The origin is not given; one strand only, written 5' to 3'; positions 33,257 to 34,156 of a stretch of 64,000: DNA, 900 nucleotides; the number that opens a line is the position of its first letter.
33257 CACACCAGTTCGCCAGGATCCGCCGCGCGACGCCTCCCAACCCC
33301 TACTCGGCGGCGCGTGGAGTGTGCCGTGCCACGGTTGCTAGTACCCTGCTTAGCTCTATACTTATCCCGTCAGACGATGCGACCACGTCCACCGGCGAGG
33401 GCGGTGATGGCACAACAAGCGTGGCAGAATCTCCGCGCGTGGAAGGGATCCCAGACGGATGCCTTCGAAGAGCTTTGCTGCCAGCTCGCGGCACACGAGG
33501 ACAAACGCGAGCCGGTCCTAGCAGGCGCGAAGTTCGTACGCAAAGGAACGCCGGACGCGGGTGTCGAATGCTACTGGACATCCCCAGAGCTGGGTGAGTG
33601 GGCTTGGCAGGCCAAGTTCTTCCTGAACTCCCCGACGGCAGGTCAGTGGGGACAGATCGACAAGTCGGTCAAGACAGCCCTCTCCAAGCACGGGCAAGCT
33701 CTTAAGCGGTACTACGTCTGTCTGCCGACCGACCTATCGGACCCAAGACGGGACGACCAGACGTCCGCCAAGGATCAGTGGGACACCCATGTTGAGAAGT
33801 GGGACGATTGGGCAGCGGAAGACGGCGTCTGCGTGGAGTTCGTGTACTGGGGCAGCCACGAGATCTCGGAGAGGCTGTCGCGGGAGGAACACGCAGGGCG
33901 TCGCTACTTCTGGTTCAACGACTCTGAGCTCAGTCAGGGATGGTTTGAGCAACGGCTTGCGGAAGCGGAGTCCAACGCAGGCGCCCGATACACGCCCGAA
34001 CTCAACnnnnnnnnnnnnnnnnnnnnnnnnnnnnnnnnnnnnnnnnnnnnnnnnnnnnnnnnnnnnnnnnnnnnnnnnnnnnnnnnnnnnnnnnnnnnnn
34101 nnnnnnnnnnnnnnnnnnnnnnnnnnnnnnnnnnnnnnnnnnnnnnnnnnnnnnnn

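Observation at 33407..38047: Single-gene NLR/Avs-like candidate defence system: Mrr-like nuclease + NACHT-type STAND NTPase + giant C-terminal region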

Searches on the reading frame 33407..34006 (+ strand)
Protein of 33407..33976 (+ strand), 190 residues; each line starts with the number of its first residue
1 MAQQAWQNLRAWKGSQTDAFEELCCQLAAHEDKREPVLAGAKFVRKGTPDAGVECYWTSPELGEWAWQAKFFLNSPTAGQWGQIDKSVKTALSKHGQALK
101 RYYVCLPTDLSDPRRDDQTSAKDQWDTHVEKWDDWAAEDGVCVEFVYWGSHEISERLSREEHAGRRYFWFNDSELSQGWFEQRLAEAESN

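Call 9: search_solved_structures(query=window:33407-33976:+, max_evalue=10, show_alignments=3)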
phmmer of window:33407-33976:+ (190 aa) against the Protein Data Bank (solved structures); distinct sequences matched with E-value up to 10: 1.
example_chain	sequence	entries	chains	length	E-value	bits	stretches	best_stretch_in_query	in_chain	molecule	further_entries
1p0k_A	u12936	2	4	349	0.88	12.6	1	32-96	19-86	Isopentenyl-diphosphate delta-isomerase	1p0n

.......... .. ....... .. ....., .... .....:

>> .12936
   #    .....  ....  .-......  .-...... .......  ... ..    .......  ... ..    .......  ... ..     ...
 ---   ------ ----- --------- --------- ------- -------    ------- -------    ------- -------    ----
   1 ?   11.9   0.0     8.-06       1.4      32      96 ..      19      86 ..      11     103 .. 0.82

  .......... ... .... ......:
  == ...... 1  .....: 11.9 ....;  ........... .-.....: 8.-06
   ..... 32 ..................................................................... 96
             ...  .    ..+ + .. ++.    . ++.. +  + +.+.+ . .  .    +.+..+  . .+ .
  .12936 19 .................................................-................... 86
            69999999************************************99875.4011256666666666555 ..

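Call 12: search_protein_families(library=pfam, proteins=[window:33407-33976:+], max_evalue=0.01)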
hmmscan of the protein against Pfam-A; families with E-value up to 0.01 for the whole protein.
window:33407-33976:+ (190 aa): 0 families

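Call 32: predict_structure(alignment_id=A1)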
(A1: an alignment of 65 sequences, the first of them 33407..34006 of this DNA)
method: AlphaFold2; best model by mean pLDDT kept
length: 200 residues; sequences in the alignment: 65
mean_pLDDT: 88.6   pTM: 0.81
mean pLDDT of the five models: 88.6, 87.9, 87.8, 86.5, 86.2
residues with pLDDT >= 90: 130; 70-90: 52; 50-70: 17; < 50: 1
segments of 3 or more residues with pLDDT < 50: none
pLDDT, mean of each block of 10 residues (from residue 1): 84 95 96 86 80 91 95 94 97 94 95 78 95 98 97 92 91 76 81 58
secondary structure, 60 per line:
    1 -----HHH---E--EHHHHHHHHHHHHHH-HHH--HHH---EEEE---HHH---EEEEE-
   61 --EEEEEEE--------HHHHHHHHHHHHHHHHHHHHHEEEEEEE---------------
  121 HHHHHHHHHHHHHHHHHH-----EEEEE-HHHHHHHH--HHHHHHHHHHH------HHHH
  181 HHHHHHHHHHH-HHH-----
elements in order: H16-29 E42-45 E55-59 E63-69 H78-98 E99-105 H121-138 E144-148 H150-157 H160-170 H177-191

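Call 34: fold_search(model_id=the predicted structure, library=pdb)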
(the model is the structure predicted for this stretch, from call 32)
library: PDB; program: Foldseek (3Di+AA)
matches with E <= 10: 848; with E <= 0.001: 2
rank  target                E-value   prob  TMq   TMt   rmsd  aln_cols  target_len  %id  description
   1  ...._B                4.2e-04  1.00  0.55  0.09   6.3       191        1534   17  Avs4 bound to phage PhiV-1 portal (released 2022-08-03)
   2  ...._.                9.7e-04  1.00  0.49  0.08   7.8       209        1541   13  Avs4 bound to phage PhiV-1 portal (released 2022-08-03)
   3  2vld_A                3.1e-03  0.99  0.32  0.29   5.1       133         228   11  crystal structure of a repair endonuclease from Pyrococcus abyssi (released 2009-05-19)
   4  2vld_B                3.9e-03  0.99  0.30  0.28   5.5       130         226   12  crystal structure of a repair endonuclease from Pyrococcus abyssi (released 2009-05-19)
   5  4dap                  1.1e-02  0.98  0.37  0.33   5.3       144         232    9  The structure of Escherichia coli SfsA (released 2013-08-14)
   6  1wtd_A                1.1e-02  0.91  0.35  0.28  12.5       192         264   12  Crystal structure of type II restrcition endonuclease, EcoO109I DNA-free form (released 2004-12-14)
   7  3dnx                  2.5e-02  0.97  0.26  0.34   4.0        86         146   19  SPO1766 protein of unknown function from Silicibacter pomeroyi. (released 2008-09-02)
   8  6wam_F                2.7e-02  0.80  0.36  0.20   9.4       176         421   14  Structure of Acinetobacter baumannii Cap4 SAVED/CARF-domain containing receptor (released 2020-06-17)
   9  1wtd_B                3.0e-02  0.69  0.32  0.25  12.8       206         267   11  Crystal structure of type II restrcition endonuclease, EcoO109I DNA-free form (released 2004-12-14)
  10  8q3k_E                3.4e-02  0.80  0.36  0.36  10.7       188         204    9  The open state of the ASFV apo-RNA polymerase (released 2024-02-14)
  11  8q3b_E                4.1e-02  0.85  0.40  0.40  12.6       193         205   10  The closed state of the ASFV apo-RNA polymerase (released 2024-02-14)
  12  5gke_A                5.3e-02  0.72  0.29  0.26   6.5       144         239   13  Structure of EndoMS-dsDNA1 complex (released 2016-11-02)
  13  6wan_F                6.7e-02  0.69  0.39  0.22   8.9       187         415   14  Structure of Acinetobacter baumannii Cap4 SAVED/CARF-domain containing receptor with the cyclic trinucleotide 3'3'3'-c (released 2020-06-17)
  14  1wte_MODEL_1_A        7.6e-02  0.41  0.29  0.23  13.3       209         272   12  Crystal structure of type II restrcition endonuclease, EcoO109I complexed with cognate DNA (released 2004-12-14)
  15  6vm6_F                8.0e-02  0.54  0.35  0.19   9.3       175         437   14  Structure of Acinetobacter baumannii Cap4 SAVED/CARF-domain containing receptor with the cyclic trinucleotide 2'3'3'-c (released 2020-06-17)
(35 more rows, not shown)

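Call 43: search_protein_families(library=phrogs, proteins=[window:33407-33976:+], max_evalue=1)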
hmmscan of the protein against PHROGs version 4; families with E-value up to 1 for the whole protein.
window:33407-33976:+ (190 aa): 1 family
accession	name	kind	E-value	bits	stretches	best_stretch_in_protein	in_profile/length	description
phrog_11139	-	unknown function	0.31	12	0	157-180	8-31/90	-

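Call 53: search_solved_structures(query=A3, max_evalue=10, show_alignments=3)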
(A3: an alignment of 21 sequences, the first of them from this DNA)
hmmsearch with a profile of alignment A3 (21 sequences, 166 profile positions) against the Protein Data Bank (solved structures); distinct sequences matched with E-value up to 10: 1.
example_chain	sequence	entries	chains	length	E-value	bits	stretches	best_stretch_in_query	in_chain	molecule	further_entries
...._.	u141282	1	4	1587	0.031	17.2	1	4-95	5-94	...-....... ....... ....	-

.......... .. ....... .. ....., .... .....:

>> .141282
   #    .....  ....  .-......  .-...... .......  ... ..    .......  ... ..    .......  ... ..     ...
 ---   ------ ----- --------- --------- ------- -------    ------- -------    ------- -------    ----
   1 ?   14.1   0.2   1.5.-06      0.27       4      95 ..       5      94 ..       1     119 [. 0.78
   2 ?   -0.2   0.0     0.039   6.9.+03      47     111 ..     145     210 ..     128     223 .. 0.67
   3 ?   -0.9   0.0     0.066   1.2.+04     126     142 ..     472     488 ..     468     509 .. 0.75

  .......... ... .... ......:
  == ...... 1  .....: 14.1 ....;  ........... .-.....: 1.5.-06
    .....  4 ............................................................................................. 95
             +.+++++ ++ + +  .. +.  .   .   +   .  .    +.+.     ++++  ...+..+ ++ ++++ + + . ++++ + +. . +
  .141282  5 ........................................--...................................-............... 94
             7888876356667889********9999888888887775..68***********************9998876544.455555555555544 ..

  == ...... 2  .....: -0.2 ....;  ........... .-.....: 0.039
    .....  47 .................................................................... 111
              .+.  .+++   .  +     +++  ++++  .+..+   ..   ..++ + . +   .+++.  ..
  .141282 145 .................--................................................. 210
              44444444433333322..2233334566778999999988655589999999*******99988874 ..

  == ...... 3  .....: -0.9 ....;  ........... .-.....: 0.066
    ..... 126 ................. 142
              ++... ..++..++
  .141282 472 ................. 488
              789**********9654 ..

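Call 54: search_protein_families(library=pfam, alignment_id=A3, max_evalue=10)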
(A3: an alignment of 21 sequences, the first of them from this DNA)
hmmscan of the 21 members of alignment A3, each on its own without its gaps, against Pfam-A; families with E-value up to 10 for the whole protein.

A. member 1, seq(172 aa): 0 families

B. families by the number of members that match (of 21 scanned): 4 families
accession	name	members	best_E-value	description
PF24980.1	LSU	2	0.069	Response to Low Sulfur (LSU) family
PF24335.1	DUF7503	2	0.15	Family of unknown function (DUF7503)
PF13156.12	Mrr_cat_2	1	0.0094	Restriction endonuclease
PF17285.8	PRMT5_TIM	1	0.12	PRMT5 TIM barrel domain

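Call 66: search_protein_representatives(protein=window:33407-33922:+)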
Query: 172 residues. Proteins with E-value up to 0.001 (for the whole library): 1607; up to 1e-10: 1020; up to 1e-30: 374. The best 150 are listed.
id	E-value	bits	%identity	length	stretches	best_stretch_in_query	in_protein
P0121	1.6e-58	214.0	58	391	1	6-171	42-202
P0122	9.2e-57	208.3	61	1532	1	5-172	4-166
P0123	1.6e-55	204.2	58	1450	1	5-172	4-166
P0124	1.8e-55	204.1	63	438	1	5-172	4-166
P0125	4.1e-55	202.9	59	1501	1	5-171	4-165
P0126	1.2e-54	201.3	61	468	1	4-172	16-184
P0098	2.3e-54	200.4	61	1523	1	6-171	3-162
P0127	3.8e-54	199.7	58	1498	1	5-171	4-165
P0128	7.8e-54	198.7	56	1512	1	4-172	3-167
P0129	9.1e-54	198.5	55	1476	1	5-171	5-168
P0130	1.8e-53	197.5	56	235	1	5-171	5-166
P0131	2.9e-53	196.9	56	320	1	5-171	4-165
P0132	3.4e-53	196.6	58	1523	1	6-171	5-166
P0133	6.7e-53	195.7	60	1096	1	6-171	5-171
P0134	1.5e-52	194.6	58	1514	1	5-171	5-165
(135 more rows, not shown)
